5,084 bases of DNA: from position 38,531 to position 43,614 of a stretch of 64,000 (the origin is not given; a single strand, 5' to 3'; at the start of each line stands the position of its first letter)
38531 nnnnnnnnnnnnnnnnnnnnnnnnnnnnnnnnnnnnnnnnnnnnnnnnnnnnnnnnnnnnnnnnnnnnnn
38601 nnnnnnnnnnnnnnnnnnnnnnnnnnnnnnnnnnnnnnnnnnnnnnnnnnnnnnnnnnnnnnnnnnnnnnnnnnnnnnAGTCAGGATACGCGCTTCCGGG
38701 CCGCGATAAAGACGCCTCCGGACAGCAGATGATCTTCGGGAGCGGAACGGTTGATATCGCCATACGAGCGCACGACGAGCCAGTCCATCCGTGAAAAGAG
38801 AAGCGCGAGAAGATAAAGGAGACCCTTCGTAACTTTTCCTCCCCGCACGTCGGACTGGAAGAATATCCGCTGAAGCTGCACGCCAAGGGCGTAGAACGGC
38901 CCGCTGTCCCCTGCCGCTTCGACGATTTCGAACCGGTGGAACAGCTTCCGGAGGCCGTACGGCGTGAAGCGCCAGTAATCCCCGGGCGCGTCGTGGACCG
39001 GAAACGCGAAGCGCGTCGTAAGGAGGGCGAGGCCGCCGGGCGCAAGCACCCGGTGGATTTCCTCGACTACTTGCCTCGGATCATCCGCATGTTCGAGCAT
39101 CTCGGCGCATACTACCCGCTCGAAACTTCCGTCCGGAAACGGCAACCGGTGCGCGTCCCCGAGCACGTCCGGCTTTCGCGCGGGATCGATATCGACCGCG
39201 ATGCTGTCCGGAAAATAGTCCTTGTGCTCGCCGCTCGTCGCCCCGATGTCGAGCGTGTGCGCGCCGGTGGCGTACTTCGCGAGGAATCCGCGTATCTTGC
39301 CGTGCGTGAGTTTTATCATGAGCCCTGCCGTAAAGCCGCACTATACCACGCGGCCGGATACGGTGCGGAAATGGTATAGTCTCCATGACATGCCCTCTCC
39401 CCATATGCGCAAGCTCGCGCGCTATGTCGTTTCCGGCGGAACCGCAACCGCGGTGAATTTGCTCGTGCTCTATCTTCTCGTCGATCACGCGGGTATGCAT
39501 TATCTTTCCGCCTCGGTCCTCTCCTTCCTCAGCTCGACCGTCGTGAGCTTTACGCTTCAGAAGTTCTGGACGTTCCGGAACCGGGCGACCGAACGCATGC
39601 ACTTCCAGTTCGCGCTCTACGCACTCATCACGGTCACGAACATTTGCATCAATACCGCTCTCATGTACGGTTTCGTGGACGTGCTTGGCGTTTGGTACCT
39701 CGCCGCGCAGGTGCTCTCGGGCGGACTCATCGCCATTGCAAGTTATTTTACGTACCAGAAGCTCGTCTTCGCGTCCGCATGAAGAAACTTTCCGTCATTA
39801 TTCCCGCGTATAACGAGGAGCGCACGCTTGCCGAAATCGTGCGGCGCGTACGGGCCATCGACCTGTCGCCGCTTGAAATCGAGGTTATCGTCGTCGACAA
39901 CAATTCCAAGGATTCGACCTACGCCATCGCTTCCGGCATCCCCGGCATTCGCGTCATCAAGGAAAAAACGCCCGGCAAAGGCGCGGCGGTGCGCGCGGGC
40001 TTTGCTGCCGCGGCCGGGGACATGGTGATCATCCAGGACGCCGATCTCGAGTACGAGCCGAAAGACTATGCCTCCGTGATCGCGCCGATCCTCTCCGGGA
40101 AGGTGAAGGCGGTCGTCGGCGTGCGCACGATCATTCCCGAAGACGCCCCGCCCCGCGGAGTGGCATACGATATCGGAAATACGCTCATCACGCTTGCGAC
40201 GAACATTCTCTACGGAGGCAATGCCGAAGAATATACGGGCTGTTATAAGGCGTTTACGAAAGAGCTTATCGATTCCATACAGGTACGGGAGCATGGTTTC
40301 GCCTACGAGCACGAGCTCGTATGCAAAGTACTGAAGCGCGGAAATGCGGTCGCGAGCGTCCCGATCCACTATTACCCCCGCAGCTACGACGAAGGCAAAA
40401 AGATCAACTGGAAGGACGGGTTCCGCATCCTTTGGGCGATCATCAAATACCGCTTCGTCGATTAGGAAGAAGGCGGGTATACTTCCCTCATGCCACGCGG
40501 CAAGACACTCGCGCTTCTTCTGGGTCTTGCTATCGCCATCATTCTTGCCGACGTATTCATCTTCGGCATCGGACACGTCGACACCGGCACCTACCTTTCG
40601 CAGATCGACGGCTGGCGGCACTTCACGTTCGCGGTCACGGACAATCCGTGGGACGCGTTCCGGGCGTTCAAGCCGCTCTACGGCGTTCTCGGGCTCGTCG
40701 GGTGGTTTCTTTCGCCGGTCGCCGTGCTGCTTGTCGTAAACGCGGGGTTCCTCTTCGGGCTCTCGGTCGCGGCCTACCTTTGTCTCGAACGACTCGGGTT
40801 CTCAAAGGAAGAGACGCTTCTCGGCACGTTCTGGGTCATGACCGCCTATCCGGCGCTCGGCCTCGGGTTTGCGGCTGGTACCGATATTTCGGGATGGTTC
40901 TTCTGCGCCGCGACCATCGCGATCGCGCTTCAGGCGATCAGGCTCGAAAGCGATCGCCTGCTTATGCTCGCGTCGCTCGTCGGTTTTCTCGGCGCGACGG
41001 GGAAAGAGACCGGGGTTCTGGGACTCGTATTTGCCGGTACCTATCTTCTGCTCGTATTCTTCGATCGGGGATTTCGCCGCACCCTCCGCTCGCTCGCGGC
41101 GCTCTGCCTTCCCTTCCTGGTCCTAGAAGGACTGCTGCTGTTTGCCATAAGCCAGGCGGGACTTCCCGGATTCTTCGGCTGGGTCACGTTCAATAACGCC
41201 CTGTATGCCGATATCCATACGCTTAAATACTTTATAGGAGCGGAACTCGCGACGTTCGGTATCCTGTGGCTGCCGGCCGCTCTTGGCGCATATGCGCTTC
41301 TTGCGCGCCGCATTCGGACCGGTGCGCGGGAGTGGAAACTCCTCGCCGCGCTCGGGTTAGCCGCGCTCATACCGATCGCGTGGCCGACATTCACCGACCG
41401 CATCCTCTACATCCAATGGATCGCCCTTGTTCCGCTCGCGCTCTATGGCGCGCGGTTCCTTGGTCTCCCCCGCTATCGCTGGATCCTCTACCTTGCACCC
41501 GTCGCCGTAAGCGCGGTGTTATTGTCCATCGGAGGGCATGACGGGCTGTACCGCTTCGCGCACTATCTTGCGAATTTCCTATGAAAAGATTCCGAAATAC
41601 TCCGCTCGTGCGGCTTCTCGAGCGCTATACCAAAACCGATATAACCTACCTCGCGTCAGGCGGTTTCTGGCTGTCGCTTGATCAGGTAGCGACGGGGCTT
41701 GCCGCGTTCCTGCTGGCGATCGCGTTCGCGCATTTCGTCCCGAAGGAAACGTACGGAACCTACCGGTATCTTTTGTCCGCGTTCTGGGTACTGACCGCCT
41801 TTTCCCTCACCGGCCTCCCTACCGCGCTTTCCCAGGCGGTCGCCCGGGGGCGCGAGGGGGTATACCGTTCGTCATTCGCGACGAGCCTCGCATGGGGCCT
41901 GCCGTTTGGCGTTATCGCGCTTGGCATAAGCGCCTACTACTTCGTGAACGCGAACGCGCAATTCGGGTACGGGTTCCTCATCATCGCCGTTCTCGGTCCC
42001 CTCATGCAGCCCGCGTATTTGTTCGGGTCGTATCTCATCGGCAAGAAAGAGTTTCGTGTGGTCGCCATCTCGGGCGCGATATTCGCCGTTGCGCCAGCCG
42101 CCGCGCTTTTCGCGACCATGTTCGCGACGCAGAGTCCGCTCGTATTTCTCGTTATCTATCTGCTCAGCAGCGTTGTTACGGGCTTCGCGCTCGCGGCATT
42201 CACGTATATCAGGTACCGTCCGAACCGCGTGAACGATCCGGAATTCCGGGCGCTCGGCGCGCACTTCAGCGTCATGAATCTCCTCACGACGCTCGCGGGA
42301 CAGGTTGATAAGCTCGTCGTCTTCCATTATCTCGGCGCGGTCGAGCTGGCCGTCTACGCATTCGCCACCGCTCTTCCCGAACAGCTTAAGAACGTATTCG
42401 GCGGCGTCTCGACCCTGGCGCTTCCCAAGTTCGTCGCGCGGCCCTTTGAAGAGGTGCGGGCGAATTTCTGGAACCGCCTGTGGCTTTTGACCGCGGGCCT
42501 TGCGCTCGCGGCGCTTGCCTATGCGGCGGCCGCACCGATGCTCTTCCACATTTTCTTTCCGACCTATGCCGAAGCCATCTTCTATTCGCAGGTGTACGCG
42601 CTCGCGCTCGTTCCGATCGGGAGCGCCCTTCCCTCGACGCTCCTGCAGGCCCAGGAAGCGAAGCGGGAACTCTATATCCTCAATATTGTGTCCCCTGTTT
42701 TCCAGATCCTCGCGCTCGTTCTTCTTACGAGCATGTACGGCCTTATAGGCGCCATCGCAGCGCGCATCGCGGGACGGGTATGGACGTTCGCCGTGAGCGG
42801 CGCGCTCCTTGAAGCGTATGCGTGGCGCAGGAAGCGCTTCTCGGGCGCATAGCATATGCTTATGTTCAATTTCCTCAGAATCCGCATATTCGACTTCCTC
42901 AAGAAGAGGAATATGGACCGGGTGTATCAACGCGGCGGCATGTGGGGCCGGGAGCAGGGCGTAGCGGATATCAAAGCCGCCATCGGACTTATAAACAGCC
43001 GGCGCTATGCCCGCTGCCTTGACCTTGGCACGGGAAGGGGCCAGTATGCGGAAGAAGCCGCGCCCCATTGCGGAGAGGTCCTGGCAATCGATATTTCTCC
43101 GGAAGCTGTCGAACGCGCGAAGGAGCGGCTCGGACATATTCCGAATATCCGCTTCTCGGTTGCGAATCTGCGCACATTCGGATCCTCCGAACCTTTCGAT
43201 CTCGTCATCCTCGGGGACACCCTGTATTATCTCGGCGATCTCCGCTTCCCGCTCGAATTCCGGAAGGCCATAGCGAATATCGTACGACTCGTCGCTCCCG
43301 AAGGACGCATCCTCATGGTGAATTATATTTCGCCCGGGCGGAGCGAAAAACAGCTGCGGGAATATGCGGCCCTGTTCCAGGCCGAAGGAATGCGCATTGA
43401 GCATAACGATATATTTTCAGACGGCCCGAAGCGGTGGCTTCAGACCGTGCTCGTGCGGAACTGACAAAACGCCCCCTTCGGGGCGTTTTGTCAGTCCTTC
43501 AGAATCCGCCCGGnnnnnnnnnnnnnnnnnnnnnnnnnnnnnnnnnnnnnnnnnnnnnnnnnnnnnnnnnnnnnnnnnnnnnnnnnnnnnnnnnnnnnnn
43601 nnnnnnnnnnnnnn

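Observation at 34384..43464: Bidirectional glycosylation cluster anchored on murB: O-antigen-ligase+TPR fusion translationally coupled to murB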

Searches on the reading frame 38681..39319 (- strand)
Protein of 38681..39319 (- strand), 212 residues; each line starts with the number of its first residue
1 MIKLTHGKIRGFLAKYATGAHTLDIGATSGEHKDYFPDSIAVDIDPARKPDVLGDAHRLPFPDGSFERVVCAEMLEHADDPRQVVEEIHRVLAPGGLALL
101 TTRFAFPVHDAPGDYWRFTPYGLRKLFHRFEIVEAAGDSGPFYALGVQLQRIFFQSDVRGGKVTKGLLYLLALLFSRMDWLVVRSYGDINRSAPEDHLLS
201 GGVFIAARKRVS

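Call 4: search_protein_families(library=pfam, proteins=[window:38681-39319:-], max_evalue=0.01)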
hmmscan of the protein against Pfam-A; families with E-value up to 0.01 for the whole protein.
window:38681-39319:- (212 aa): 6 families
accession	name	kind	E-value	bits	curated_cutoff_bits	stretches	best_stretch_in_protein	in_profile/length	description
PF08241.18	Methyltransf_11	-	1.2e-15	58.3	21.2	1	23-99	1-94/95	Methyltransferase domain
PF13489.12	Methyltransf_23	-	1e-11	45.2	27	1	14-139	18-157/164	Methyltransferase domain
PF13649.12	Methyltransf_25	-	1.4e-09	39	27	1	52-96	51-97/97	Methyltransferase domain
PF08242.18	Methyltransf_12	-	2.1e-06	28.8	30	1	58-97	60-97/98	Methyltransferase domain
PF13847.12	Methyltransf_31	-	1.5e-05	25.2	27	1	53-101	60-110/145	Methyltransferase domain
PF01209.24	Ubie_methyltran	-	0.00077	19.3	20.1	1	52-98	103-149/233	ubiE/COQ5 methyltransferase family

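Call 36: search_protein_families(library=ncbifam, proteins=[window:38681-39319:-], max_evalue=0.01)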
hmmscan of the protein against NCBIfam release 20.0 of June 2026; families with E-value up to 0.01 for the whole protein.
window:38681-39319:- (212 aa): 21 families
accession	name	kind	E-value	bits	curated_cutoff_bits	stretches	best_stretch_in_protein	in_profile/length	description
NF045667.1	MTase_DVU1556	equivalog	3.5e-09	36.4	155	1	19-101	23-120/213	DVU_1556 family methyltransferase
NF001241.0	PRK00216.1-2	equivalog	6.9e-07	29.1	327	1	50-109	97-155/231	demethylmenaquinone methyltransferase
NF045823.1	PthPhpthDimycoMt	equivalog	1e-06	28.1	300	1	52-99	118-165/256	phthiotriol/phenolphthiotriol dimycocerosates methyltransferase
TIGR02072.1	BioC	equivalog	3e-06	27.2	184.95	1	52-102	84-134/244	malonyl-ACP O-methyltransferase BioC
NF045825.1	FAmtase_mtf2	equivalog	5.3e-06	25.9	400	1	52-101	110-159/248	fatty-acid O-methyltransferase Mtf2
NF001240.0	PRK00216.1-1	equivalog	1.1e-05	24.7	378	1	52-110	120-177/251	bifunctional demethylmenaquinone methyltransferase/2-methoxy-6-polyprenyl-1,4-benzoquinol methylase UbiE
NF047649.1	MTase_UXPK_star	exception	1.3e-05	24.4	460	1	53-101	134-182/283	methyltransferase/UXPK-star double selenoprotein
TIGR01983.1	UbiG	equivalog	2e-05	24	102.95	1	64-102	115-153/228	bifunctional 2-polyprenyl-6-hydroxyphenol methylase/3-demethylubiquinol 3-O-methyltransferase UbiG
TIGR04345.1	ovoA_Cterm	equivalog_domain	4.4e-05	23.1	170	1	53-107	122-176/242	putative 4-mercaptohistidine N1-methyltransferase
TIGR01934.1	MenG_MenH_UbiE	subfamily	4.5e-05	22.9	158.35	1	53-99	94-140/223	ubiquinone/menaquinone biosynthesis methyltransferase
NF040539.1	AST_met_ArsM_2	exception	0.00011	22.1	240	1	54-106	117-169/262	putative arsinothricin biosynthesis methyltransferase ArsM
NF045649.1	2X_seleno_MduS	exception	0.00011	21.3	380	1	58-114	102-161/338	methyltransferase domain-containing selenoprotein MduS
NF052510.1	methyltran_MpqE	exception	0.00016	21.2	335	1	53-108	104-158/234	methyl-plastoquinone biosynthesis methyltransferase MpqE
NF001243.0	PRK00216.1-4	equivalog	0.00032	20.1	235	1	52-98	103-149/237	demethylmenaquinone methyltransferase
TIGR02752.1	MenG_heptapren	equivalog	0.00037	20.1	419.85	1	53-97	102-146/231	demethylmenaquinone methyltransferase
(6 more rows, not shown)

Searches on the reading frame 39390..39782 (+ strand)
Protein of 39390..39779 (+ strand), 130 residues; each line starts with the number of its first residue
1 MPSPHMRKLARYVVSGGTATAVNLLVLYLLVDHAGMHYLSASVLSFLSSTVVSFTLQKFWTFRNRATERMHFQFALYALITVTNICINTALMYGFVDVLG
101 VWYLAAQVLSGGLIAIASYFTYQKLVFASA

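Call 4: search_protein_families(library=pfam, proteins=[window:39390-39779:+], max_evalue=0.01)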
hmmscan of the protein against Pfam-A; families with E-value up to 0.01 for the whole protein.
seq(130 aa): 1 family
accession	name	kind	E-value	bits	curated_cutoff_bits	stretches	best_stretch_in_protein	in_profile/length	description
PF04138.20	GtrA_DPMS_TM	-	3.5e-23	82.4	26.1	1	11-127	1-117/117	GtrA/DPMS, transmembrane domain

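Call 36: search_protein_families(library=ncbifam, proteins=[window:39405-39782:+], max_evalue=0.01)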
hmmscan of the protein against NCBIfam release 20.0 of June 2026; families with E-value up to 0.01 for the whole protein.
window:39405-39782:+ (125 aa): 0 families

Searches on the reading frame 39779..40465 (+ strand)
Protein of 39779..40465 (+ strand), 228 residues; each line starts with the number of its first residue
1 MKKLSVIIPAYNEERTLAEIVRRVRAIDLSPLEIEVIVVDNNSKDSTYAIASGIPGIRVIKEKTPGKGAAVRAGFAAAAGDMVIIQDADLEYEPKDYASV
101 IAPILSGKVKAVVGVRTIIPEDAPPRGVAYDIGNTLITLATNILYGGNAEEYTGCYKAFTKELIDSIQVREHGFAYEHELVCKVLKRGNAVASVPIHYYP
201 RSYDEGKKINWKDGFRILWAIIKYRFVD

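Call 4: search_protein_families(library=pfam, proteins=[window:39779-40462:+], max_evalue=0.01)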
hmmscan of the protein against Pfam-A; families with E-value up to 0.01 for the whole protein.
seq(228 aa): 4 families
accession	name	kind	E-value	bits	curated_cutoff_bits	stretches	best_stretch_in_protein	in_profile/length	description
PF00535.33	Glycos_transf_2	-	4.5e-31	108.5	23.3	1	5-165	1-165/168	Glycosyl transferase family 2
PF13641.12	Glyco_tranf_2_3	-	1.3e-10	42.1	27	1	4-95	3-102/230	Glycosyltransferase like family 2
PF10111.15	Glyco_tranf_2_2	-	0.00017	21.6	27.3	1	5-100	1-102/276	Glycosyltransferase like family 2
PF13704.12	Glyco_tranf_2_4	-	0.0096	16.8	27.5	0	12-72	2-62/98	Glycosyl transferase family 2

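Call 36: search_protein_families(library=ncbifam, proteins=[window:39779-40465:+], max_evalue=0.01)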
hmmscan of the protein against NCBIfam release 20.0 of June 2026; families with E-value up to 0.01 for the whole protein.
window:39779-40465:+ (228 aa): 21 families
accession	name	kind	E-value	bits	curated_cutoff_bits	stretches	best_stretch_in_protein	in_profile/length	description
TIGR04182.1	glyco_TIGR04182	equivalog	1.4e-38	133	325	1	4-224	2-217/293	S-layer glycoprotein N-glycosyltransferase AglJ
NF041391.1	DPhHxTase_Halo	equivalog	1e-16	60.6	375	1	10-217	3-201/213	dolichyl-phosphate hexose transferase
NF007986.1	PRK10714.1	equivalog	1.7e-16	60.1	529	1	1-168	5-173/316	undecaprenyl-phosphate 4-deoxy-4-formamido-L-arabinose transferase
NF010496.0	PRK13915.1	equivalog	3.1e-16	59.4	262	1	2-110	31-149/307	glucosyl-3-phosphoglycerate synthase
TIGR04283.1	glyco_like_mftF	equivalog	6.8e-16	58.5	182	1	4-108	1-100/221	TIGR04283 family arsenosugar biosynthesis glycosyltransferase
NF041875.1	EPS_EpsD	equivalog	2.4e-12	46.9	370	1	4-96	1-96/325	exopolysaccharide biosynthesis glycosyltransferase EpsD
NF058614.1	PPMAGASynPpgS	equivalog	4e-12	46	370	1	6-218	4-216/226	polyprenyl-phospho-N-acetylgalactosaminyl synthase PpgS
NF007482.0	PRK10073.1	equivalog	6.4e-11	41.8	423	1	2-101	6-107/334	glycosyltransferase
TIGR03965.1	mycofact_glyco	equivalog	1e-10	41.1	280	1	3-119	75-193/467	mycofactocin biosynthesis glycosyltransferase MftF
TIGR03937.1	PgaC_IcaA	equivalog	1.3e-10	40.9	422.3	1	2-114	45-161/407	poly-beta-1,6-N-acetyl-D-glucosamine synthase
NF047588.1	GlcsyltransPgfSStrep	equivalog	5.5e-10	39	500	1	3-102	2-108/308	glycosyltransferase PgfS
NF038302.1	EPS_HpsE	equivalog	1.9e-08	33.6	300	1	3-83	2-90/307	hormogonium polysaccharide biosynthesis glycosyltransferase HpsE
TIGR03111.1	glyc2_xrt_Gpos1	hypoth_equivalog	3.6e-07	29.3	363.95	1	3-94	50-146/439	TIGR03111 family XrtG-associated glycosyltransferase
NF041865.1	EpsU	equivalog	1.4e-06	27.6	700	1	2-96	39-139/394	exopolysaccharide biosynthesis GT2 family glycosyltransferase EpsU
TIGR03469.1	HpnB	hypoth_equivalog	1e-05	24.7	379.25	1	4-107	46-163/386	hopene-associated glycosyltransferase HpnB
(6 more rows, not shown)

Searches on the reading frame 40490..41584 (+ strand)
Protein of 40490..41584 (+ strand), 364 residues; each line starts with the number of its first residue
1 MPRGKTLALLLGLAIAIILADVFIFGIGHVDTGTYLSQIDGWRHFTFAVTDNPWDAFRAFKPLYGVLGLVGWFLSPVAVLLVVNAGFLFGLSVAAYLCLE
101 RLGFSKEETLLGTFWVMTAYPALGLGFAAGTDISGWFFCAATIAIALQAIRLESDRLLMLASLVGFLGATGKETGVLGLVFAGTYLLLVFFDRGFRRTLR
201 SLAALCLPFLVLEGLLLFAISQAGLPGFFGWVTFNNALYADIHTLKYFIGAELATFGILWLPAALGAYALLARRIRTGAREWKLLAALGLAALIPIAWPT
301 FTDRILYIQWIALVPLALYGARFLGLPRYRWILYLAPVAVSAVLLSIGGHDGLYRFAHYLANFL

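Call 4: search_protein_families(library=pfam, proteins=[window:40490-41584:+], max_evalue=0.01)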
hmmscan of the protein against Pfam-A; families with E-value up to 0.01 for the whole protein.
window:40490-41584:+ (364 aa): 0 families

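Call 36: search_protein_families(library=ncbifam, proteins=[window:40490-41584:+], max_evalue=0.01)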
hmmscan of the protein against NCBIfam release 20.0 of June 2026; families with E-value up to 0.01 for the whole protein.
window:40490-41584:+ (364 aa): 0 families

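Call 45: search_protein_families(library=pfam, proteins=[window:40490-41584:+], max_evalue=10)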
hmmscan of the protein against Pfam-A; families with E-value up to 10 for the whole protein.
window:40490-41584:+ (364 aa): 1 family
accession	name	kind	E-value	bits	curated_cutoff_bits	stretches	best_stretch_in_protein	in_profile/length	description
PF09877.14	EhaL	-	0.49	11.3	23.8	1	64-116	38-90/97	Energy-converting hydrogenase subunit EhaL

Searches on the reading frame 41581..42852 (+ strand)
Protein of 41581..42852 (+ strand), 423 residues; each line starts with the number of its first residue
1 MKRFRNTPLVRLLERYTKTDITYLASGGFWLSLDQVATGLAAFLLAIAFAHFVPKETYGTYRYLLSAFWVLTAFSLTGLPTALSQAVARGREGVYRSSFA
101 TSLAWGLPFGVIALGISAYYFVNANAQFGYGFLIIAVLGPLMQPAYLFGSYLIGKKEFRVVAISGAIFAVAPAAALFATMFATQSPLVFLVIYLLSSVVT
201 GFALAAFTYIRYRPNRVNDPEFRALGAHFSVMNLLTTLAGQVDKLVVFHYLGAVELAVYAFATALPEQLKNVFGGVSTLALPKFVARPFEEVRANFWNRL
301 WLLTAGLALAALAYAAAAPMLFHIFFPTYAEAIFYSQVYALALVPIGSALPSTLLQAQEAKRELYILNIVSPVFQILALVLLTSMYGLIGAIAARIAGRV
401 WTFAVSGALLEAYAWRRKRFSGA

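Call 4: search_protein_families(library=pfam, proteins=[window:41581-42852:+], max_evalue=0.01)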
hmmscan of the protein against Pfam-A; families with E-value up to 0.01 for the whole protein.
window:41581-42852:+ (423 aa): 1 family
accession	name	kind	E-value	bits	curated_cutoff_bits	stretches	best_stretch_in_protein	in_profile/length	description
PF01943.22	Polysacc_synt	-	5.5e-17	62.5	28.2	1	25-273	2-258/274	Polysaccharide biosynthesis protein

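Call 36: search_protein_families(library=ncbifam, proteins=[window:41581-42852:+], max_evalue=0.01)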
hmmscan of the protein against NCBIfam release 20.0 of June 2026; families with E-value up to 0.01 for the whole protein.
window:41581-42852:+ (423 aa): 2 families
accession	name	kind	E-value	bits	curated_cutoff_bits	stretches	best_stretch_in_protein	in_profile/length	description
TIGR02900.1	spore_V_B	equivalog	0.00053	18.9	372.3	1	27-89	4-66/488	stage V sporulation protein B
NF041560.1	T6SS_Burk_ExIF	subfamily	0.0068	16.1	90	1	82-170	112-201/234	putative type VI secretion system effector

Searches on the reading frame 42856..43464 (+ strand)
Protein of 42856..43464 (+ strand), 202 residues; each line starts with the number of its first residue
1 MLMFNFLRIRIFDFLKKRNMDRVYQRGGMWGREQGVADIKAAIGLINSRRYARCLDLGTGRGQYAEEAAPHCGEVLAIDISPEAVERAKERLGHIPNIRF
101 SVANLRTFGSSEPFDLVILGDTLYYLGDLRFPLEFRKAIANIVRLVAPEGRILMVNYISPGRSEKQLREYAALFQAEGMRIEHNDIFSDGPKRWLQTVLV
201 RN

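Call 4: search_protein_families(library=pfam, proteins=[window:42856-43464:+], max_evalue=0.01)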
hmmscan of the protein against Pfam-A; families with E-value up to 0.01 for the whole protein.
window:42856-43464:+ (202 aa): 7 families
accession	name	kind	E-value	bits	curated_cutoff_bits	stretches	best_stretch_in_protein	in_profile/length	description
PF05401.17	NodS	-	1.3e-14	54.9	24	1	48-154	41-144/201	Nodulation protein S (NodS)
PF08241.18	Methyltransf_11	-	1.5e-14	54.8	21.2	1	55-153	1-94/95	Methyltransferase domain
PF13649.12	Methyltransf_25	-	2.2e-14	54.4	27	1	55-150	2-97/97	Methyltransferase domain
PF13847.12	Methyltransf_31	-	1.9e-13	50.7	27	1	53-158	6-113/145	Methyltransferase domain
PF08242.18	Methyltransf_12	-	3.9e-13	50.4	30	1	55-152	1-98/98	Methyltransferase domain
PF13489.12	Methyltransf_23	-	8.1e-11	42.4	27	1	40-186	13-144/164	Methyltransferase domain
PF00891.24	Methyltransf_2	-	0.0011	18.7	22.3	1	48-180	60-194/210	O-methyltransferase domain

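Call 36: search_protein_families(library=ncbifam, proteins=[window:42856-43464:+], max_evalue=0.01)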
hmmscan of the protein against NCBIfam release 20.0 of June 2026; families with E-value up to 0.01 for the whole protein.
window:42856-43464:+ (202 aa): 34 families (the best 25 are shown)
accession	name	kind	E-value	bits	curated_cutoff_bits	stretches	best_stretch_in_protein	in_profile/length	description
NF041650.1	nod_mtase_NodS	equivalog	1.5e-22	80.3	300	1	51-154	39-139/190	nodulation methyltransferase NodS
NF043040.1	corrin_prot_MT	hypoth_equivalog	8.3e-10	38.5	180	1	39-167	30-160/216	corrinoid protein-associated methyltransferase CpaM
NF041536.1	ArsM_DUF2284_UU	exception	1.3e-09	36.9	575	1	51-186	77-213/459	arsenite methyltransferase/DUF2284 domain selenoprotein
TIGR02021.1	BchM-ChlM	equivalog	2.3e-07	30.5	158.9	1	52-131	56-136/218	magnesium protoporphyrin IX methyltransferase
NF041537.1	ArsM_AhpD_UU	exception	2.5e-06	26.5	510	1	53-178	79-205/345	arsenite methyltransferase/AhpD domain selenoprotein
TIGR01934.1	MenG_MenH_UbiE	subfamily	3.5e-06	26.5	158.35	1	41-162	30-149/223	ubiquinone/menaquinone biosynthesis methyltransferase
NF041820.1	daptide_MTase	equivalog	7.5e-06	25.6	175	1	39-164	26-151/243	daptide-type RiPP biosynthesis methyltransferase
NF011527.0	PRK14968.1-1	equivalog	1.5e-05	24.8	242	1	47-118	31-98/192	putative methyltransferase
NF000337.1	erm_SHROVE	exception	1.8e-05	24.2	320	1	45-117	23-96/248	ErmE/ErmH/ErmO/ErmR family 23S rRNA (adenine(2058)-N(6))-methyltransferase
NF011529.0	PRK14968.1-3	equivalog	2.5e-05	23.8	162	1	49-118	33-103/198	putative methyltransferase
NF007610.0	PRK10258.1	equivalog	2.5e-05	23.7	342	1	43-158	35-142/251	malonyl-ACP O-methyltransferase BioC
TIGR02072.1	BioC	equivalog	3.7e-05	23.6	184.95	1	48-154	32-132/244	malonyl-ACP O-methyltransferase BioC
TIGR01983.1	UbiG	equivalog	4.6e-05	22.8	102.95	1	51-153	50-150/228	bifunctional 2-polyprenyl-6-hydroxyphenol methylase/3-demethylubiquinol 3-O-methyltransferase UbiG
TIGR00537.1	hemK_rel_arch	hypoth_equivalog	8.9e-05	22.3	87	1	49-102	18-70/179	HemK2/MTQ2 family protein methyltransferase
NF038261.1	rhodoquin_RquA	equivalog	0.00016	21.5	175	1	64-163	67-162/218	rhodoquinone biosynthesis methyltransferase RquA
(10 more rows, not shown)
